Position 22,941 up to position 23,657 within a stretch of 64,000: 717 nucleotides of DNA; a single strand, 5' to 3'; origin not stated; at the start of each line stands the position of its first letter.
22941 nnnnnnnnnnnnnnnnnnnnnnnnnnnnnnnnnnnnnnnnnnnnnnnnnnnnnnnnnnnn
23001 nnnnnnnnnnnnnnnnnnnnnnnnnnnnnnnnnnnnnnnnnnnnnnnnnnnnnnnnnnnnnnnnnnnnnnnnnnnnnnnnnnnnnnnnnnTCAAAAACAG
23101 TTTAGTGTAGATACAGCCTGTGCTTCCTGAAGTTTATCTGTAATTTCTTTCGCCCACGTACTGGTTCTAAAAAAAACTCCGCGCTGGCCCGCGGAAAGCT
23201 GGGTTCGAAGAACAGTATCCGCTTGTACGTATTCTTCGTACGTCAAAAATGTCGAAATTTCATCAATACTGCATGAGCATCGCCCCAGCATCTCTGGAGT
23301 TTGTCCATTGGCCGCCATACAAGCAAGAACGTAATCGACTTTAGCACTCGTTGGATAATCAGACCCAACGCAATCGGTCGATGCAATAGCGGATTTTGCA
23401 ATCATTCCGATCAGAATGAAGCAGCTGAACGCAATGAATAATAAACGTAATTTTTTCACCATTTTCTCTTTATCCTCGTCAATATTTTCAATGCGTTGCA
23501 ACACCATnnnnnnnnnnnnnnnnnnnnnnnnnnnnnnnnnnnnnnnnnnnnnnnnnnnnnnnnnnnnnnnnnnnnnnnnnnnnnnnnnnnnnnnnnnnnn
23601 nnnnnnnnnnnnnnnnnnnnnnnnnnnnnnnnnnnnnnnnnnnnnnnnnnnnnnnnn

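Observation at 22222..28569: Uncharacterised periplasmic relay module next to xoxF: fused SoxY-SoxZ-like carrier, MBL hydrolase, small secreted protein and NitT/TauT ABC importer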

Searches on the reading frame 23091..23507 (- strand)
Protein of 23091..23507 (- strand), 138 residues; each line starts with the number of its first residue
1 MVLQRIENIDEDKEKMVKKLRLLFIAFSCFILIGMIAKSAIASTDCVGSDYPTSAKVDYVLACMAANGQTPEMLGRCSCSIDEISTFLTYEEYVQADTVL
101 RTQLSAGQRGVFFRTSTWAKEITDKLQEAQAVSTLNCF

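Call 3: search_protein_families(library=ncbifam, proteins=[window:23091-23507:-], max_evalue=0.01)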
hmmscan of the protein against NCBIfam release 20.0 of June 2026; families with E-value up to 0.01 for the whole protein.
window:23091-23507:- (138 aa): 0 families

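Call 4: search_protein_families(library=pfam, proteins=[window:23091-23507:-], max_evalue=0.01)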
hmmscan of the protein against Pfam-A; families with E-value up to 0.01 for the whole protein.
window:23091-23507:- (138 aa): 0 families

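Call 22: find_homologous_proteins(query=window:23091-23507:-, max_evalue=0.001)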
Query window:23091-23507:- (138 aa): 92 proteins with E <= 0.001 among 100 candidates.
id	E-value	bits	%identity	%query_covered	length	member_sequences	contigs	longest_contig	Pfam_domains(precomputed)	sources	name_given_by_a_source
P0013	2.3e-84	298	100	100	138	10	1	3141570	-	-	-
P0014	3.6e-42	161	64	89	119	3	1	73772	-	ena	-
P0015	1.1e-40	156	61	88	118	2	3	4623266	-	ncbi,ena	-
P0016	1.5e-39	153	61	88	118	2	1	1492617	-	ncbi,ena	-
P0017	6.4e-39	151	59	89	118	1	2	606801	-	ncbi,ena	-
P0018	4.7e-38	148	68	70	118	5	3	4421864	-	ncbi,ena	-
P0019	3.9e-28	116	61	66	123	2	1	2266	-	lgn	-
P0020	4.2e-25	106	54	67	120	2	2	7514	-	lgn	-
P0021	8.8e-25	105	54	67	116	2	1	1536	-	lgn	-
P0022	1.3e-24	105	48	87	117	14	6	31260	-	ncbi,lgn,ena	-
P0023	2.6e-24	104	54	65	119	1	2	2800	-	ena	-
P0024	4.5e-23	100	53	64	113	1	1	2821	-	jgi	jgi:hypothetical protein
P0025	6.4e-23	99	53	67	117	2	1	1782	-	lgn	-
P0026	1.3e-22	98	45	79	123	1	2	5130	-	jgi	jgi:hypothetical protein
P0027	3.4e-22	97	52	65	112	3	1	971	-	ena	-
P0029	5.4e-22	96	45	87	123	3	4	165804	-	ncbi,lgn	ncbi:MAG: hypothetical protein ABW157_02015 [Candidatus Thiodiazotropha sp. LLP2]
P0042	1.7e-21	95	47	74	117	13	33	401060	-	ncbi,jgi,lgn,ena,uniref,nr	ncbi:hypothetical protein V5F34_13250 [Xanthobacter autotrophicus]|jgi:hypothetical protein|uniref:R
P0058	1.8e-20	91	42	86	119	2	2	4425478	-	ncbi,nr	ncbi:hypothetical protein KX816_17365 [Sphingosinicellaceae bacterium]|nr:hypothetical protein KX816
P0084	4.5e-19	87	42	86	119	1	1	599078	-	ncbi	-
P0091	1.7e-18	85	52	65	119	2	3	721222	-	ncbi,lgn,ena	-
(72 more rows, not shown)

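Call 23: find_encoding_contigs(protein=P0042, flank=10000, max_places=2)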
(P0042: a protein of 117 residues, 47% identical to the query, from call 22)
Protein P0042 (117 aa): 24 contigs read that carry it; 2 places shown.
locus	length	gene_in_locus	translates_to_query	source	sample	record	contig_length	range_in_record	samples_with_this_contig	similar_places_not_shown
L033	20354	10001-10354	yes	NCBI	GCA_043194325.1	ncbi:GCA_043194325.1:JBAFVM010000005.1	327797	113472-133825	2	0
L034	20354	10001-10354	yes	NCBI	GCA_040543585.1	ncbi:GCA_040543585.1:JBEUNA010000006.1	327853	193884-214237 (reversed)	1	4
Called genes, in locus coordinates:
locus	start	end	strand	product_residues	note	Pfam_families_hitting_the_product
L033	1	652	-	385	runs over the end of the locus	PF08331:QueG_DUF1730, PF13484:Fer4_16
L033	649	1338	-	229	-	PF13409:GST_N_2, PF13417:GST_N_3, PF00043:GST_C (faint)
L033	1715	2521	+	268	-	PF02673:BacA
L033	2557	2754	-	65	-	PF07896:DUF1674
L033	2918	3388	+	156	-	PF02556:SecB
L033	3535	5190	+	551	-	PF00672:HAMP, PF00512:HisKA, PF02518:HATPase_c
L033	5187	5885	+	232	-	PF00072:Response_reg, PF00486:Trans_reg_C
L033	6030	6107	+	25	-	PF08042:PqqA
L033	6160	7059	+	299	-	PF00753:Lactamase_B (weak), PF12706:Lactamase_B_2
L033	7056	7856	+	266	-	PF03070:TENA_THI-4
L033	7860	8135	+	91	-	PF05402:PqqD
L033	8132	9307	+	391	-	PF04055:Radical_SAM, PF13186:SPASM (weak)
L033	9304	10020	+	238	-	-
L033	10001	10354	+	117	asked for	-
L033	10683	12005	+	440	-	-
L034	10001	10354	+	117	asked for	-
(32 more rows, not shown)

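Call 24: find_encoding_contigs(protein=P0058, flank=10000, max_places=1)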
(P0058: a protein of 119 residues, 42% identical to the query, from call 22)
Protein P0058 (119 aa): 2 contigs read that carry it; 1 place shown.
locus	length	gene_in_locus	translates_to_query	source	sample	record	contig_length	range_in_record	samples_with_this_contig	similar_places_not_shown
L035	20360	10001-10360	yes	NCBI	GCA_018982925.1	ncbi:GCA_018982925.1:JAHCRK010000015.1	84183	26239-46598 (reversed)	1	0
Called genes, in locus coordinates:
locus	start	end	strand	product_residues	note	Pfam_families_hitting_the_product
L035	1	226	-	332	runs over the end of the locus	PF01384:PHO4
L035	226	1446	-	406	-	PF00293:NUDIX, PF01865:PhoU_div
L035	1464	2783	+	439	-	PF00512:HisKA, PF02518:HATPase_c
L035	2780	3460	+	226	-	PF00072:Response_reg, PF00486:Trans_reg_C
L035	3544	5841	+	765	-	PF07715:Plug, PF00593:TonB_dep_Rec_b-barrel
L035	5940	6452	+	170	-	PF11684:DUF3280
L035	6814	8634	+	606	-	PF01011:PQQ, PF13360:PQQ_2, PF13570:Beta-prop_ACSF4 (faint), PF13360:PQQ_2 (weak), PF01011:PQQ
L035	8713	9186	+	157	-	PF13442:Cytochrome_CBB3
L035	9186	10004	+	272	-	-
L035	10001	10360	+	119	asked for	-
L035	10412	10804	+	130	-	-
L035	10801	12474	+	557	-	PF21783:YNCE (faint), PF22494:choice_anch_I (faint)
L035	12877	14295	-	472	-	-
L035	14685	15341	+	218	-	PF00072:Response_reg, PF00196:GerE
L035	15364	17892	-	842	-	PF00989:PAS (faint), PF12860:PAS_7, PF13188:PAS_8 (faint), PF12860:PAS_7, PF08448:PAS_4, PF00512:HisKA, PF02518:HATPase_c, PF00072:Response_reg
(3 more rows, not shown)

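Call 25: find_encoding_contigs(protein=P0029, flank=10000, max_places=1)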
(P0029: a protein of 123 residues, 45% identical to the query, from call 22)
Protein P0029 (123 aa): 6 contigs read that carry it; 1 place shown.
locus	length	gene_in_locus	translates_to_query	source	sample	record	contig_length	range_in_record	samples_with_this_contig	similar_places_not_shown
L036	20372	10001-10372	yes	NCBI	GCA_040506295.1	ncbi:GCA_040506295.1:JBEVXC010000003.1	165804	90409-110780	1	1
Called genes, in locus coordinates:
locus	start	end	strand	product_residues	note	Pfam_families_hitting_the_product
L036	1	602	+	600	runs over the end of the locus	PF01011:PQQ, PF13360:PQQ_2, PF13570:Beta-prop_ACSF4 (faint), PF01011:PQQ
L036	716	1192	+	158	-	PF13442:Cytochrome_CBB3 (weak)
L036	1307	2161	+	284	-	PF00497:SBP_bac_3 (weak), PF13531:SBP_bac_11 (faint)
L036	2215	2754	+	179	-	PF00581:Rhodanese (weak)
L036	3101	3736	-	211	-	-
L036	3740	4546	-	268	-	PF01061:ABC2_membrane, PF12698:ABC2_membrane_3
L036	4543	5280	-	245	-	PF00005:ABC_tran, PF13304:AAA_21 (faint)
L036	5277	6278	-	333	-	-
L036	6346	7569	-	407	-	PF13458:Peripla_BP_6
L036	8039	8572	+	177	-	PF10604:Polyketide_cyc2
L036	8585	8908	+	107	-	-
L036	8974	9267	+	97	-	-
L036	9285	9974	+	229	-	-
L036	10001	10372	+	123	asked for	-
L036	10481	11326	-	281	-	PF13501:SoxY, PF08770:SoxZ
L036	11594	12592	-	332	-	PF00753:Lactamase_B, PF12706:Lactamase_B_2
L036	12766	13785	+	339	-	PF13379:NMT1_2 (faint), PF09084:NMT1, PF12974:Phosphonate-bd (weak)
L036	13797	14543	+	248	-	PF00528:BPD_transp_1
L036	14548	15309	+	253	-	PF00005:ABC_tran, PF13304:AAA_21 (faint)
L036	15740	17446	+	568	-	PF01257:2Fe-2S_thioredx, PF01512:Complex1_51K, PF10531:SLBB (weak), PF22461:SLBB_2 (faint), PF10589:NADH_4Fe-4S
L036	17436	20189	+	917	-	PF13510:Fer2_4, PF13237:Fer4_10 (weak), PF14697:Fer4_21 (weak), PF22117:Fer4_Nqo3 (weak), PF12838:Fer4_7 (weak), PF04879:Molybdop_Fe4S4, PF00384:Molybdopterin, PF01568:Molydop_binding, +4 more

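Call 41: find_encoding_contigs(protein=P0091, flank=10000, max_places=1)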
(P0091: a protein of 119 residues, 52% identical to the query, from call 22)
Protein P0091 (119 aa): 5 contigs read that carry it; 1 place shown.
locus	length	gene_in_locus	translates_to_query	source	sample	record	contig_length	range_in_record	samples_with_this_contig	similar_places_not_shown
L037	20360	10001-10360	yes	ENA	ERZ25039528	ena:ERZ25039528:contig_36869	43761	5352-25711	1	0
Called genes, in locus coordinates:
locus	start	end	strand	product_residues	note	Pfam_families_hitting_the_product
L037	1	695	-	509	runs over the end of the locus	PF05706:CDKN3, PF22784:PTP-SAK, PF22785:Tc-R-P, PF03747:ADP_ribosyl_GH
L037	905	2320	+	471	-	PF13546:DDE_5, PF01609:DDE_Tnp_1 (weak)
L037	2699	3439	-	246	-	PF01266:DAO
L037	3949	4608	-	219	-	PF00528:BPD_transp_1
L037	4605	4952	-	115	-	PF00528:BPD_transp_1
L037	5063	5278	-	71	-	-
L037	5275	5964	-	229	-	PF00005:ABC_tran, PF13304:AAA_21 (faint), PF02463:SMC_N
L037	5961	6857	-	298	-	PF00497:SBP_bac_3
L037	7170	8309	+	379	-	PF14294:DUF4372, PF01609:DDE_Tnp_1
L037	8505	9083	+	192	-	PF04828:GFA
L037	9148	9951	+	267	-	-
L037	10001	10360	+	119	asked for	-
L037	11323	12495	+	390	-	PF01011:PQQ, PF13360:PQQ_2 (weak), PF01011:PQQ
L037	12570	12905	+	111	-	-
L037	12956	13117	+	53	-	-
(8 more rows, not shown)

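Call 42: find_encoding_contigs(protein=P0084, flank=10000, max_places=1)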
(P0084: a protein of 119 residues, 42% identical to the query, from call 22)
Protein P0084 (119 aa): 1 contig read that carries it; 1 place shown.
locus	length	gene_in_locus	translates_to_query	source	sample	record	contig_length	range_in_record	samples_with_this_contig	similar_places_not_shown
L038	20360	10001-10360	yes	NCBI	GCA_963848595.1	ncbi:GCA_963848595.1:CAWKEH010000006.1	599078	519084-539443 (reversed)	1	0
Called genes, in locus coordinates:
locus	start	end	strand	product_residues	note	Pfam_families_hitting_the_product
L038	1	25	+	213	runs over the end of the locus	PF09335:VTT_dom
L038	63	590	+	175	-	PF05685:Uma2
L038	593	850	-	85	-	PF06233:Usg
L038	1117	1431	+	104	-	PF00166:Cpn10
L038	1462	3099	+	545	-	PF00118:Cpn60_TCP1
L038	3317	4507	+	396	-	PF01757:Acyl_transf_3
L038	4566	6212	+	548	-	PF00501:AMP-binding, PF13193:AMP-binding_C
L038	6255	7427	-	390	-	PF00378:ECH_1, PF16113:ECH_2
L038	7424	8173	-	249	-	PF00005:ABC_tran, PF13401:AAA_22 (weak), PF13304:AAA_21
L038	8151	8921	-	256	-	PF00528:BPD_transp_1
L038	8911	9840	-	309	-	PF09084:NMT1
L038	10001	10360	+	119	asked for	-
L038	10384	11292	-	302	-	PF13501:SoxY, PF08770:SoxZ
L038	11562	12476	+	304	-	PF12706:Lactamase_B_2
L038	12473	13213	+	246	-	PF03070:TENA_THI-4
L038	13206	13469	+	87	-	PF05402:PqqD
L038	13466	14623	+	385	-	PF04055:Radical_SAM, PF13186:SPASM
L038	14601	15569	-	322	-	PF00753:Lactamase_B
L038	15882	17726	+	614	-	PF01011:PQQ, PF13360:PQQ_2, PF13570:Beta-prop_ACSF4 (faint), PF01011:PQQ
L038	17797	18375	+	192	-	-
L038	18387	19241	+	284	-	PF00497:SBP_bac_3 (weak)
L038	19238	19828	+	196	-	PF00581:Rhodanese (weak)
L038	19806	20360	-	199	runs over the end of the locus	-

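Call 48: predict_structure(alignment_id=A1)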
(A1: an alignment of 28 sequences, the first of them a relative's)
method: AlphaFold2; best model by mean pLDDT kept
length: 138 residues; sequences in the alignment: 28
mean_pLDDT: 88.7   pTM: 0.62
mean pLDDT of the five models: 88.7, 88.4, 88.0, 87.0, 85.1
residues with pLDDT >= 90: 96; 70-90: 26; 50-70: 14; < 50: 2
segments of 3 or more residues with pLDDT < 50: none
pLDDT, mean of each block of 10 residues (from residue 1): 71 87 90 77 57 94 97 97 95 96 93 96 97 96
secondary structure, 60 per line:
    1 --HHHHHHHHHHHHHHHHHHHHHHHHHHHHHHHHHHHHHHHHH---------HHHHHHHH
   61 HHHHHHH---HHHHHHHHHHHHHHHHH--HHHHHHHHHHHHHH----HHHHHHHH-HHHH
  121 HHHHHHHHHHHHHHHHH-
elements in order: H3-43 H53-67 H71-87 H90-103 H108-115 H117-137

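Call 51: fold_search(model_id=the predicted structure, library=pdb)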
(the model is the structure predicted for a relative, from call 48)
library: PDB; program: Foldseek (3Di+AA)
matches with E <= 10: 28; with E <= 0.001: 0
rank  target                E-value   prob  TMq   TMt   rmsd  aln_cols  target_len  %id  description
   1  1zkr_B                8.3e-01  0.63  0.37  0.36   5.3       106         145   14  Crystal structure of the major cat allergen Fel d 1 (1+2) (released 2006-05-16)
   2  1zkr_A                9.9e-01  0.30  0.29  0.28   8.1        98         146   15  Crystal structure of the major cat allergen Fel d 1 (1+2) (released 2006-05-16)
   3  7w7z                  2.4e+00  0.05  0.19  0.18  17.9       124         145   13  Crystal Structure of human Focal Adhesion Targeting (FAT) domain of the Focal Adhesion Kinase (released 2022-12-21)
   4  4cgu_A                3.2e+00  0.06  0.16  0.18  11.6        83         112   13  Full length Tah1 bound to yeast PIH1 and HSP90 peptide SRMEEVD (released 2014-05-14)
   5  1k04                  3.4e+00  0.05  0.21  0.20  14.8       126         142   13  Crystal Structure of the Focal Adhesion Targeting Domain of Focal Adhesion Kinase (released 2002-01-30)
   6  6bz3_A                4.1e+00  0.04  0.21  0.22  15.4       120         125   12  Complex structure of FAK FAT domain and DCC P3 motif (released 2018-04-04)
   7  6gxn_v                4.9e+00  0.05  0.20  0.10  11.1       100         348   14  Cryo-EM structure of an E. coli 70S ribosome in complex with RF3-GDPCP, RF1(GAQ) and Pint-tRNA (State III) (released 2018-08-15)
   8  2c0g_B                6.2e+00  0.04  0.18  0.13  11.0        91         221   12  Structure of PDI-related Chaperone, Wind mutant-Y53S (released 2006-08-29)
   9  8b6h_EG               6.2e+00  0.03  0.16  0.21  14.8        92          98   13  Cryo-EM structure of cytochrome c oxidase dimer (complex IV) from respiratory supercomplex of Tetrahymena thermophila (released 2023-03-29)
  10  3tul_D                6.5e+00  0.06  0.19  0.21  13.0        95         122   16  Crystal structure of N-terminal region of Type III Secretion Major Translocator SipB (residues 82-226) (released 2012-02-15)
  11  7w8b                  6.5e+00  0.02  0.18  0.17  16.8       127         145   10  Crystal Structure of human Focal Adhesion Targeting (FAT) domain of the Focal Adhesion Kinase (released 2023-07-05)
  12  5h7n_B                6.5e+00  0.02  0.16  0.07  12.1       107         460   10  Crystal structure of human NLRP12-PYD with a MBP tag (released 2017-02-15)
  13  8qb9_A                6.9e+00  0.04  0.21  0.12  25.8       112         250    7  Helical reconstruction of yeast eisosome protein Pil1 bound to membrane composed of lipid mixture -PIP2/+sterol (DOPC, (released 2024-07-24)
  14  3sog                  8.3e+00  0.03  0.23  0.18  29.1       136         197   14  Crystal structure of the BAR domain of human Amphiphysin, isoform 1 (released 2011-07-13)
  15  7xbw_R                8.3e+00  0.03  0.18  0.11   9.9        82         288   11  Cryo-EM structure of the human chemokine receptor CX3CR1 in complex with Gi1 (released 2022-07-13)
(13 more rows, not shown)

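Call 61: find_related_loci(query=A1, collection=metagenome_contigs, flank=10000)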
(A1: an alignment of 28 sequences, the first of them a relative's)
Query A1 (138 aa) in metagenome_contigs; peptide patterns used: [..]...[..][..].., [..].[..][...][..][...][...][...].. (x = any residue, [..] = any of these).
600 stretches matched a pattern (row limit reached: there are more); 570 encode a relative of the query (tblastn E <= 1e-3); the best 80 are kept; 80 distinct loci.
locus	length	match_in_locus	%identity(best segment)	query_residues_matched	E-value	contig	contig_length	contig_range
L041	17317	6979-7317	53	25-138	2e-38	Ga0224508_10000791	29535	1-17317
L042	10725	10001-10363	47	12-138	6e-32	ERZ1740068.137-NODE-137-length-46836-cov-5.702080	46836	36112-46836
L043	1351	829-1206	42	7-138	5e-32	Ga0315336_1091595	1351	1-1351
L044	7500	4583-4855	56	49-138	3e-31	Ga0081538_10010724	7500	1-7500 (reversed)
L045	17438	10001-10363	46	12-138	3e-31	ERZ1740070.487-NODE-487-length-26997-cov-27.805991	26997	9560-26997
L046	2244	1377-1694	48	33-138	2e-30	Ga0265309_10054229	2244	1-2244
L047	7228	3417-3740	49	32-138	2e-30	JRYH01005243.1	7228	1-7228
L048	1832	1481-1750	52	49-138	3e-30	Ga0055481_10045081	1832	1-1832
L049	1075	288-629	46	25-138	5e-31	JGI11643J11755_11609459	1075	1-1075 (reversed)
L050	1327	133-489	46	14-138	2e-30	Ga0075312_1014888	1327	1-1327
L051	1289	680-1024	43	18-138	4e-30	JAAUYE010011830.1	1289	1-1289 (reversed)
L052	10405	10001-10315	49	27-138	5e-29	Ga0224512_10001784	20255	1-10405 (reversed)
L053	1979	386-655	53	49-138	4e-29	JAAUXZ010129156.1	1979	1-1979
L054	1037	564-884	46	32-138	7e-30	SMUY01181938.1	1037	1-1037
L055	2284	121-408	48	43-138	3e-29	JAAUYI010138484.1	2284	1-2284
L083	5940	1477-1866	39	7-138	8e-27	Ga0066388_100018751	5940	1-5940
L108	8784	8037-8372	42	28-138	9e-26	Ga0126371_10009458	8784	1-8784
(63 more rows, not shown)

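Call 74: search_protein_representatives(alignment_id=A1)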
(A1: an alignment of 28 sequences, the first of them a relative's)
Query: 28 sequences, 121 profile positions. Proteins with E-value up to 0.001 (for the whole library): 760; up to 1e-10: 535; up to 1e-30: 85. The best 150 are listed.
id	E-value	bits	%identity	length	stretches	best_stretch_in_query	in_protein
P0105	1.4e-42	160.6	-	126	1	10-121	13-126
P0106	2.9e-42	159.6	-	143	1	9-121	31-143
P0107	1.4e-41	157.4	-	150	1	13-121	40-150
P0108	4.3e-41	155.9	-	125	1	19-121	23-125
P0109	1.0e-40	154.7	-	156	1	7-121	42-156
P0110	1.1e-40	154.6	-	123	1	12-121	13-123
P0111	2.0e-40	153.7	-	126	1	11-121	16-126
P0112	5.1e-40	152.4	-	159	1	8-121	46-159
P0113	7.4e-40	151.9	-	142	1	27-121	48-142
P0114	9.0e-40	151.6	-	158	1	13-121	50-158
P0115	4.1e-39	149.5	-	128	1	12-121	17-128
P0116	9.0e-39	148.4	-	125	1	26-121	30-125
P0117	1.5e-38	147.7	-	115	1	19-121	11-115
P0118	2.0e-38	147.3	-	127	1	29-121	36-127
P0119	2.9e-38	146.7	-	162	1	10-121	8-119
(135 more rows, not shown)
